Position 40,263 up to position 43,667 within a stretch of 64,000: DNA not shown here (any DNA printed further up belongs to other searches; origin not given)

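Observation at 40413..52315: Phosphate-scavenging island: five paralogous PF04185 phosphoesterases (PLC / AcpA-like) in 12 kb, several fused to beta-propellers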

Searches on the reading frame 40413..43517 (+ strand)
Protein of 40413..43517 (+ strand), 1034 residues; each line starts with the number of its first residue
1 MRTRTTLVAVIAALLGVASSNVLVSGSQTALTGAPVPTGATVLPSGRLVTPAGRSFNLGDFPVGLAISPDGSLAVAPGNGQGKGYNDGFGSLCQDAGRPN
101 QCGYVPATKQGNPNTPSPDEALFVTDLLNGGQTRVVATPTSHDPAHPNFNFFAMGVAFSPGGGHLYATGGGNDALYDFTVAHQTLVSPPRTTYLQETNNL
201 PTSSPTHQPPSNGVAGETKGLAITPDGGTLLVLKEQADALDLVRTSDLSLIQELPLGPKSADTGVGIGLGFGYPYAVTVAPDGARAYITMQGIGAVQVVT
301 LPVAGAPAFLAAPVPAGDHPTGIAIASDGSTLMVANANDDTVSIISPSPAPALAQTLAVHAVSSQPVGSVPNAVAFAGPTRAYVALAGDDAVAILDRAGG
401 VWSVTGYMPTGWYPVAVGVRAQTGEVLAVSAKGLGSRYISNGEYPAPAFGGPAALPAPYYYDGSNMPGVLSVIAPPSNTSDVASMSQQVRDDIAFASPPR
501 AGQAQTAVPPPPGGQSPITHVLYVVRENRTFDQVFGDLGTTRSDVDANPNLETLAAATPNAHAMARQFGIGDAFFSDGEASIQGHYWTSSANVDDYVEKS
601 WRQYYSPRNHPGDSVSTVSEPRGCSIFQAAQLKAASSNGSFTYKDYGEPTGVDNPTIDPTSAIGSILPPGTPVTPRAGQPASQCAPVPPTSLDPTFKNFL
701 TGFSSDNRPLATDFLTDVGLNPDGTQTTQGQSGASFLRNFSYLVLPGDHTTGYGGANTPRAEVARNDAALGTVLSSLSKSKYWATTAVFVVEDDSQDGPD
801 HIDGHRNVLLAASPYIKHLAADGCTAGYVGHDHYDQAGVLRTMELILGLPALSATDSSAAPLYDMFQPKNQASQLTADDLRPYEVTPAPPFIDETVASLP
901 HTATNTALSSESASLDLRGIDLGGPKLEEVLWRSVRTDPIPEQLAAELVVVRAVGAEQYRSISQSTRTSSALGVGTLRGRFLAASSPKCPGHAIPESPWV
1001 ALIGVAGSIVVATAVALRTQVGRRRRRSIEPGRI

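Call 3: search_protein_families(library=pfam, proteins=[window:40413-43517:+], max_evalue=0.01)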
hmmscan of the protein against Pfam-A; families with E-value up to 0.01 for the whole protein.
window:40413-43517:+ (1034 aa): 2 families
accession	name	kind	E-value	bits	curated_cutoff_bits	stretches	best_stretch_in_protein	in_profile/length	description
PF04185.19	Phosphoesterase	-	6.9e-09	35.8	23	1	738-850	239-356/356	Phosphoesterase family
PF10282.15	Lactonase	-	0.0012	18.5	21.7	1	158-347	150-320/344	Lactonase, 7-bladed beta-propeller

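Call 9: search_protein_families(library=ncbifam, proteins=[window:40413-43517:+], max_evalue=0.1)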
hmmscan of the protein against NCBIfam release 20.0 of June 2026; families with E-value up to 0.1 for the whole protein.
window:40413-43517:+ (1034 aa): 6 families
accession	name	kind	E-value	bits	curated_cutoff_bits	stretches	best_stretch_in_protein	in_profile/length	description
TIGR03866.1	PQQ_ABC_repeats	subfamily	2e-07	30.4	287.3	1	274-348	43-113/310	PQQ-dependent catabolism-associated beta-propeller protein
NF052340.1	hydrazine_beta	equivalog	1.5e-05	24.2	560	1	274-346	35-103/372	hydrazine synthase subunit beta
TIGR02276.1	beta_rpt_yvtn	repeat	0.00022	21.1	27.85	0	328-345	2-19/42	beta-propeller repeat protein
NF052342.1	hydrazine_BC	exception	0.00035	18.9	1250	1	272-359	39-121/690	hydrazine synthase subunit beta-gamma fusion subunit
TIGR03397.1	acid_phos_Burk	subfamily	0.0009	18.5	362.75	1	761-855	363-458/483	acid phosphatase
TIGR03396.1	PC_PLC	equivalog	0.017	13.6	580.25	1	504-543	28-69/688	phosphocholine-specific phospholipase C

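Call 16: find_homologous_proteins(query=window:40413-43517:+, max_evalue=0.00001)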
Query window:40413-43517:+ (1034 aa): 293 proteins with E <= 0.00001 among 8000 candidates; the best 120 are listed.
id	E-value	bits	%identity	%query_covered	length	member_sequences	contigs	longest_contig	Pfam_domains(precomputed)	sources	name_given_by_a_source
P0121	0.0e+0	2308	100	100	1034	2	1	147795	PF04185.20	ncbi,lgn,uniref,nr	ncbi:MAG: bifunctional YncE family protein/alkaline phosphatase family protein [Candidatus Dormibact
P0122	0.0e+0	1695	82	89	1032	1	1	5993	PF10282.16,PF04185.20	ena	-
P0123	0.0e+0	1012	54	88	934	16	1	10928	PF22494.4,PF10282.16,PF04185.20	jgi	-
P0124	2.5e-298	1010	56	88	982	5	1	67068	PF22494.4,PF10282.16,PF04185.20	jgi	-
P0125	7.8e-297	1005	54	88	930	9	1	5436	PF22494.4,PF10282.16,PF04185.20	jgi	jgi:DNA-binding beta-propeller fold protein YncE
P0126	6.1e-294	996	54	87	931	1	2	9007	PF22494.4,PF10282.16,PF04185.20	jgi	jgi:YVTN family beta-propeller protein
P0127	3.3e-290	984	54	88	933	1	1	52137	PF22494.4,PF10282.16,PF04185.20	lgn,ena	-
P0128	1.1e-287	975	55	88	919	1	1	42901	PF22494.4,PF10282.16,PF04185.20,PF08450.19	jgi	-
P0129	7.0e-281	953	53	91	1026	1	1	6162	PF10282.16,PF04185.20,PF08450.19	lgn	-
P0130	2.0e-280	951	52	91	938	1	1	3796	PF22494.4,PF10282.16,PF04185.20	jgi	jgi:DNA-binding beta-propeller fold protein YncE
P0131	1.7e-272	925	52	92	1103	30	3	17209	PF04185.20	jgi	jgi:hypothetical protein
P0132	2.5e-271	921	50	92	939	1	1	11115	PF22494.4,PF10282.16,PF04185.20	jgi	jgi:YVTN family beta-propeller protein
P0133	6.1e-271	920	53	87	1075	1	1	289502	PF00400.39,PF04185.20,PF08450.19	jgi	-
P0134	6.5e-271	920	51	92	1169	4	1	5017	PF04185.20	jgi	-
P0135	2.0e-269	915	53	88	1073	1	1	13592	PF10282.16,PF04185.20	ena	-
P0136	7.9e-268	909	54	88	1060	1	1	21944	PF10282.16,PF04185.20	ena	-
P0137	1.6e-267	908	50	91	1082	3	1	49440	PF04185.20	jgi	-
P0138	5.0e-267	907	52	91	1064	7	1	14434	PF04185.20,PF08450.19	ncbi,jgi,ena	-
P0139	1.4e-264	899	50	92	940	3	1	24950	PF22494.4,PF10282.16,PF21783.3,PF04185.20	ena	-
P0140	6.1e-264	897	52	88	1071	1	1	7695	PF10282.16,PF04185.20,PF08450.19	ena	-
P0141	5.8e-259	880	50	92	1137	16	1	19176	PF04185.20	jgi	-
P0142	8.4e-255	866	49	88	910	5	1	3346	PF22494.4,PF10282.16,PF21783.3,PF04185.20,PF08450.19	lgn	-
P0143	6.0e-251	854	51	88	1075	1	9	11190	PF10282.16,PF04185.20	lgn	-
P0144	5.9e-249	847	50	88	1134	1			PF10282.16,PF04185.20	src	-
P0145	6.7e-242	824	50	87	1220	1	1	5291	PF04185.20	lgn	-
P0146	4.3e-239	814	47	87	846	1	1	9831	PF22494.4,PF10282.16,PF21783.3,PF04185.20,PF08450.19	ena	-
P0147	5.5e-239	814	47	87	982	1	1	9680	PF10282.16,PF25174.2,PF21783.3,PF04185.20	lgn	-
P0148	6.5e-239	814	48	89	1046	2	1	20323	PF10282.16,PF04185.20,PF08450.19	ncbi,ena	-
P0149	1.5e-236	806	48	83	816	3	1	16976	PF22494.4,PF10282.16,PF21783.3,PF04185.20,PF08450.19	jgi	jgi:DNA-binding beta-propeller fold protein YncE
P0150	4.7e-235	801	47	86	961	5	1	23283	PF22494.4,PF10282.16,PF21783.3,PF04185.20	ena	-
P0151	1.9e-234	799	47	87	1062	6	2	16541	PF04185.20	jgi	-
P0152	1.5e-231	789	47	83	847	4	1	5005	PF22494.4,PF10282.16,PF21783.3,PF04185.20,PF08450.19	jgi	jgi:DNA-binding beta-propeller fold protein YncE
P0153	1.1e-230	787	48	89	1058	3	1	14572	PF10282.16,PF04185.20,PF08450.19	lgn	-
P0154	4.6e-229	781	47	83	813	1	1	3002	PF22494.4,PF10282.16,PF21783.3,PF04185.20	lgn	-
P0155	6.1e-229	781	45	96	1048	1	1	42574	PF10282.16,PF04185.20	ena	-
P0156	1.1e-227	777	47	88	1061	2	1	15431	PF10282.16,PF04185.20,PF08450.19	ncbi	ncbi:MAG: hypothetical protein NVS3B26_17780 [Mycobacteriales bacterium]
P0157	1.9e-226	772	47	88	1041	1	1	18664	PF10282.16,PF00400.39,PF04185.20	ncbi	ncbi:MAG: hypothetical protein NVS3B26_16360 [Mycobacteriales bacterium]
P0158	3.1e-226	772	47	89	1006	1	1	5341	PF10282.16,PF04185.20,PF08450.19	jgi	-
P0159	7.3e-226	771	47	91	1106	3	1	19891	PF10282.16,PF04185.20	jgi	jgi:DNA-binding beta-propeller fold protein YncE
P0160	2.4e-225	769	46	90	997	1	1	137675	PF10282.16,PF00400.39,PF04185.20,PF08450.19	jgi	jgi:YVTN family beta-propeller protein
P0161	7.7e-225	767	46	89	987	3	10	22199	PF04185.20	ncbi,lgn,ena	-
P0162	1.3e-224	766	46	88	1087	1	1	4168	PF10282.16,PF04185.20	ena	-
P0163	4.8e-223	761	44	100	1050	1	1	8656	PF22494.4,PF10282.16,PF00400.39,PF04185.20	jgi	jgi:YVTN family beta-propeller protein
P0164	5.2e-223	761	46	89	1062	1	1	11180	PF10282.16,PF04185.20,PF08450.19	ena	-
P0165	2.6e-221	755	44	95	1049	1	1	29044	PF10282.16,PF04185.20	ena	-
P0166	1.5e-220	753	46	91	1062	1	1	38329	PF10282.16,PF04185.20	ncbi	-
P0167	7.9e-220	751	45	96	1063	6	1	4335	PF22494.4,PF10282.16,PF00400.39,PF04185.20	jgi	jgi:YVTN family beta-propeller protein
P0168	1.1e-219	750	47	91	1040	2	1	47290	PF22494.4,PF04185.20,PF08450.19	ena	-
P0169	1.8e-218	746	48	88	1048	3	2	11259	PF10282.16,PF04185.20,PF08450.19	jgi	jgi:YVTN family beta-propeller protein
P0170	2.6e-218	746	47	87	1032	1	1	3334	PF22494.4,PF10282.16,PF00400.39,PF07676.19,PF04185.20,PF08450.19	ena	-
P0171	1.5e-217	743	44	91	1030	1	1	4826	PF22494.4,PF10282.16,PF04185.20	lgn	-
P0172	2.7e-217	742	44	96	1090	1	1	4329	PF10282.16,PF04185.20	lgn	-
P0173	3.1e-217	742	43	99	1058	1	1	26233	PF22494.4,PF10282.16,PF04185.20,PF08450.19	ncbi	ncbi:MAG: hypothetical protein NVSMB55_22580 [Mycobacteriales bacterium]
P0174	5.1e-217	741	44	97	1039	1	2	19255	PF22494.4,PF04185.20,PF08450.19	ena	-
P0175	2.0e-216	739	46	89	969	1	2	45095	PF22494.4,PF10282.16,PF25174.2,PF21783.3,PF00400.39,PF07676.19,PF04185.20,PF08450.19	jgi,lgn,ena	-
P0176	7.0e-216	738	45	89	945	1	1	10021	PF10282.16,PF00400.39,PF04185.20,PF08450.19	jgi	jgi:YVTN family beta-propeller protein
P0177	3.1e-215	735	44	92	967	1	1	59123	PF22494.4,PF10282.16,PF04185.20,PF08450.19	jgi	jgi:DNA-binding beta-propeller fold protein YncE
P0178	2.6e-214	732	46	89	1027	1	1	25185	PF22494.4,PF10282.16,PF04185.20,PF08450.19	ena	-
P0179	4.1e-214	732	45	90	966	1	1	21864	PF22494.4,PF10282.16,PF25174.2,PF24684.2,PF04185.20,PF08450.19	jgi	jgi:YVTN family beta-propeller protein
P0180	1.2e-213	730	46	91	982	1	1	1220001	PF22494.4,PF10282.16,PF21783.3,PF04185.20,PF08450.19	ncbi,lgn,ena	-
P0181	1.6e-213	730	46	90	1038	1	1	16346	PF22494.4,PF10282.16,PF01436.28,PF04185.20,PF08450.19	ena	-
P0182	1.8e-213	730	46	90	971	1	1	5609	PF22494.4,PF10282.16,PF04185.20,PF08450.19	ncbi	-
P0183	2.2e-213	729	45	90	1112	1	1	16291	PF04185.20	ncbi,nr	ncbi:MAG TPA: hypothetical protein VHE83_14430 [Mycobacteriales bacterium]|nr:hypothetical protein [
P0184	1.0e-211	724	44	87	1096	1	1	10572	PF10282.16,PF04185.20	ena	-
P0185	6.4e-211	721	43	95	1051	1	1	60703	PF22494.4,PF01436.28,PF04185.20,PF08450.19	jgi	jgi:YVTN family beta-propeller protein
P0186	3.1e-210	719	49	76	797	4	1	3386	PF10282.16,PF04185.20,PF08450.19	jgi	-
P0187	3.4e-210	719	46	89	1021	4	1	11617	PF22494.4,PF10282.16,PF00400.39,PF07676.19,PF04185.20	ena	-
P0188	1.1e-209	717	45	88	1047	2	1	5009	PF22494.4,PF10282.16,PF04185.20,PF08450.19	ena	-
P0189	3.2e-207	709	46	88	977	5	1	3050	PF22494.4,PF10282.16,PF21783.3,PF00400.39,PF07676.19,PF04185.20,PF08450.19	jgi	-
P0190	1.1e-205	704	44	91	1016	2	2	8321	PF22494.4,PF10282.16,PF04185.20,PF08450.19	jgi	-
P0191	2.6e-205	703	44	89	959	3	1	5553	PF22494.4,PF10282.16,PF07676.19,PF04185.20,PF08450.19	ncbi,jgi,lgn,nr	ncbi:MAG TPA: bifunctional YncE family protein/alkaline phosphatase family protein [Chloroflexota ba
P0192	2.9e-205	702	44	89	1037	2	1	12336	PF22494.4,PF10282.16,PF04185.20,PF08450.19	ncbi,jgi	-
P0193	2.9e-205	702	44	88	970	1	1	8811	PF22494.4,PF10282.16,PF04185.20,PF08450.19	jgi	jgi:YVTN family beta-propeller protein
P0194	6.4e-205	701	45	91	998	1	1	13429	PF22494.4,PF10282.16,PF07676.19,PF04185.20,PF08450.19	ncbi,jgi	-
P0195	2.6e-204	699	44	92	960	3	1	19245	PF22494.4,PF10282.16,PF07676.19,PF04185.20,PF08450.19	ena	-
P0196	5.4e-204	698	45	89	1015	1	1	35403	PF22494.4,PF10282.16,PF00400.39,PF07676.19,PF04185.20,PF08450.19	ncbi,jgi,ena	-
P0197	2.1e-203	696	44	89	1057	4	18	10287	PF22494.4,PF10282.16,PF00400.39,PF01436.28,PF07676.19,PF04185.20,PF08450.19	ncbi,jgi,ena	jgi:DNA-binding beta-propeller fold protein YncE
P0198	3.0e-202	692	45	92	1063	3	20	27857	PF22494.4,PF10282.16,PF04185.20,PF08450.19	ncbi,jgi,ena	jgi:DNA-binding beta-propeller fold protein YncE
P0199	2.5e-198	679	43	92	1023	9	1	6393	PF10282.16,PF04185.20,PF08450.19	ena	-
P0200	7.9e-198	678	44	87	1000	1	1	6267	PF22494.4,PF10282.16,PF07676.19,PF04185.20,PF08450.19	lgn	-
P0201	9.5e-198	677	46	89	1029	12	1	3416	PF22494.4,PF10282.16,PF07676.19,PF04185.20,PF08450.19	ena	-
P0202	3.5e-197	676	43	92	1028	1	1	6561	PF10282.16,PF04185.20,PF08450.19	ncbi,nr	ncbi:MAG: bifunctional YncE family protein/alkaline phosphatase family protein [Acidimicrobiaceae ba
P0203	2.1e-196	673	43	92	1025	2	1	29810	PF10282.16,PF04185.20,PF08450.19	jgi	jgi:DNA-binding beta-propeller fold protein YncE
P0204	1.9e-195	670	44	89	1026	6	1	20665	PF10282.16,PF04185.20,PF08450.19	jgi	jgi:DNA-binding beta-propeller fold protein YncE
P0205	2.1e-195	670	45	88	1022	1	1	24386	PF10282.16,PF04185.20,PF08450.19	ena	-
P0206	2.8e-195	669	44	89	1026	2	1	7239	PF10282.16,PF04185.20,PF08450.19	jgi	jgi:DNA-binding beta-propeller fold protein YncE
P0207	2.5e-194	666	44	89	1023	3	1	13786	PF04185.20,PF08450.19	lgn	-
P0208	3.8e-194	666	43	88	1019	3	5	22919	PF10282.16,PF04185.20,PF08450.19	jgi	-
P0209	5.3e-194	665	44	88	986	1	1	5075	PF22494.4,PF10282.16,PF04185.20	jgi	jgi:DNA-binding beta-propeller fold protein YncE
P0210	5.4e-194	665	43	89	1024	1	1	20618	PF10282.16,PF04185.20,PF08450.19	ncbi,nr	ncbi:MAG TPA: beta-propeller fold lactonase family protein [Streptosporangiaceae bacterium]|nr:beta-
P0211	6.1e-194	665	44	89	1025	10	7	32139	PF10282.16,PF04185.20,PF08450.19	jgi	jgi:DNA-binding beta-propeller fold protein YncE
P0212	7.5e-193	661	42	92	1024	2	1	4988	PF10282.16,PF04185.20,PF08450.19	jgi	jgi:DNA-binding beta-propeller fold protein YncE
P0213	1.1e-192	661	42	91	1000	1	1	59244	PF10282.16,PF04185.20,PF08450.19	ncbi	ncbi:MAG TPA: bifunctional YncE family protein/alkaline phosphatase family protein [Streptosporangia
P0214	2.6e-192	659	43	88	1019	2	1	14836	PF04185.20,PF08450.19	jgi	-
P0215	5.2e-192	658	42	92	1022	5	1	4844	PF10282.16,PF04185.20,PF08450.19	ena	-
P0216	6.8e-192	658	43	88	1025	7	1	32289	PF10282.16,PF04185.20,PF08450.19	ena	-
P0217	7.0e-192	658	43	92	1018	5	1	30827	PF22494.4,PF10282.16,PF00400.39,PF07676.19,PF04185.20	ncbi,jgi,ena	-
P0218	7.0e-192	658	42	92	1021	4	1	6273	PF10282.16,PF04185.20,PF08450.19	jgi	jgi:DNA-binding beta-propeller fold protein YncE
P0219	9.0e-192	658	43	90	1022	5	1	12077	PF04185.20,PF08450.19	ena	-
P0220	1.2e-191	657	44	88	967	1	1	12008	PF10282.16,PF04185.20,PF08450.19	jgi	jgi:DNA-binding beta-propeller fold protein YncE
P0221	1.5e-191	657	42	92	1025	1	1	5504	PF10282.16,PF04185.20,PF08450.19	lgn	-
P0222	8.8e-191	654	42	92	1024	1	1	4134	PF10282.16,PF04185.20,PF08450.19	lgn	-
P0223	1.8e-190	653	43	88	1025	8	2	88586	PF10282.16,PF04185.20,PF08450.19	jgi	jgi:DNA-binding beta-propeller fold protein YncE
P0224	2.8e-190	653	44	88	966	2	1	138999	PF10282.16,PF04185.20,PF08450.19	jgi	jgi:DNA-binding beta-propeller fold protein YncE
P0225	4.3e-190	652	43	89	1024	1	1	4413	PF10282.16,PF04185.20,PF08450.19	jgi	jgi:DNA-binding beta-propeller fold protein YncE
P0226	4.7e-190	652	42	92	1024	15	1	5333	PF10282.16,PF04185.20,PF08450.19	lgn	-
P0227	5.3e-190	652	42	89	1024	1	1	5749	PF10282.16,PF04185.20,PF08450.19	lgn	-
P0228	1.0e-189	651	43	91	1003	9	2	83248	PF22494.4,PF10282.16,PF00400.39,PF01436.28,PF07676.19,PF04185.20,PF08450.19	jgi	-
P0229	1.1e-189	651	43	89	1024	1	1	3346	PF10282.16,PF04185.20,PF08450.19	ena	-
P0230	5.0e-189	649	43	90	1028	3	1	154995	PF10282.16,PF04185.20,PF08450.19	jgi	jgi:DNA-binding beta-propeller fold protein YncE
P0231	7.5e-189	648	43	92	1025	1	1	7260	PF04185.20,PF08450.19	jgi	jgi:DNA-binding beta-propeller fold protein YncE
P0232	1.0e-187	644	42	89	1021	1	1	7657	PF10282.16,PF04185.20,PF08450.19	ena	-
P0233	1.1e-187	644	44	88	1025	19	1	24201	PF10282.16,PF04185.20,PF08450.19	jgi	-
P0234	2.4e-187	643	42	92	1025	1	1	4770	PF10282.16,PF04185.20,PF08450.19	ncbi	-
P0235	1.6e-186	640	43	89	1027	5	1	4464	PF10282.16,PF04185.20,PF08450.19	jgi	-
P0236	5.0e-186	639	41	92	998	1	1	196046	PF22494.4,PF10282.16,PF25174.2,PF00400.39,PF01436.28,PF07676.19,PF04185.20,PF08450.19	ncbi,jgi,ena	-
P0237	1.9e-185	637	42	92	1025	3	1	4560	PF10282.16,PF04185.20,PF08450.19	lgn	-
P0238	2.4e-185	636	41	93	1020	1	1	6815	PF10282.16,PF04185.20,PF08450.19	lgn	-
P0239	6.6e-185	635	43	87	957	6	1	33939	PF04185.20,PF08450.19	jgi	jgi:DNA-binding beta-propeller fold protein YncE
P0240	9.9e-183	628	41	90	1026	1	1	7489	PF10282.16,PF04185.20,PF08450.19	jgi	jgi:DNA-binding beta-propeller fold protein YncE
